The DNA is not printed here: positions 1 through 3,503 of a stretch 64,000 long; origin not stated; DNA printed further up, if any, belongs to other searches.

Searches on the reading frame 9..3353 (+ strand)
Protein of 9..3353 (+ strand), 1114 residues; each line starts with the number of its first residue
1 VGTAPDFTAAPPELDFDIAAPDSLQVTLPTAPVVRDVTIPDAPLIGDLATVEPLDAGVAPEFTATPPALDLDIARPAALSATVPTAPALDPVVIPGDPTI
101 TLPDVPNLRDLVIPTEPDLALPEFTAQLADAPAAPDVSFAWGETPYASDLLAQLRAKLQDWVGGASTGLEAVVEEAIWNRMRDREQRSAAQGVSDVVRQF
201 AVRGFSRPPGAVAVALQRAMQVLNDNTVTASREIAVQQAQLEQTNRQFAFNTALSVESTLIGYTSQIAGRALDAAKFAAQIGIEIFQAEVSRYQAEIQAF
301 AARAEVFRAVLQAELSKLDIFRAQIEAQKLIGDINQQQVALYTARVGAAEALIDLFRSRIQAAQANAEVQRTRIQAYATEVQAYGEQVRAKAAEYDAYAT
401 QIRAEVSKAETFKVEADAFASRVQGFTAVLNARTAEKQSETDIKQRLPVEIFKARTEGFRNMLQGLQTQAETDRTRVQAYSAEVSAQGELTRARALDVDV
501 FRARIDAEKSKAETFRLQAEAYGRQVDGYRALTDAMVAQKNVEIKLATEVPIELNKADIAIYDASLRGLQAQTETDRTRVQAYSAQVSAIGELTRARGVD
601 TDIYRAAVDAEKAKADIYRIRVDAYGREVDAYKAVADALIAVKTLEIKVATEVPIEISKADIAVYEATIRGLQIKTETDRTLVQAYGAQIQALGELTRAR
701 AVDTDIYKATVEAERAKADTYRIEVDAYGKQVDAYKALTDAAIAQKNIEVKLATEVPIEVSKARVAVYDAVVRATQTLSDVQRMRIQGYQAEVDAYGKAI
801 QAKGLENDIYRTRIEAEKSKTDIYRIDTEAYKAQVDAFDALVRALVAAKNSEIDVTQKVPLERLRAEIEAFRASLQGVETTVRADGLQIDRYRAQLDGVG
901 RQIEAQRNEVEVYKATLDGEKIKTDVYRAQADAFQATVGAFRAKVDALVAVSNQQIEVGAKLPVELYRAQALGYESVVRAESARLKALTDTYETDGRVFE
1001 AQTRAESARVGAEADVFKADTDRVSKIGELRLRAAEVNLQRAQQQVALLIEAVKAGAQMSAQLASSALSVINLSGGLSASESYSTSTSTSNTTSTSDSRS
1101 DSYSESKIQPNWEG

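Call 87: search_protein_families(library=phrogs, proteins=[window:9-3353:+], max_evalue=0.00001)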
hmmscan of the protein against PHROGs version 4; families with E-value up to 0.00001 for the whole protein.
window:9-3353:+ (1114 aa): 2 families
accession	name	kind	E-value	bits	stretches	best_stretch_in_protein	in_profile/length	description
phrog_10969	-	unknown function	1.2e-152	510.4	6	75-463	120-509/632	-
phrog_36971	-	unknown function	1.7e-09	38.6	1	145-254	82-196/318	-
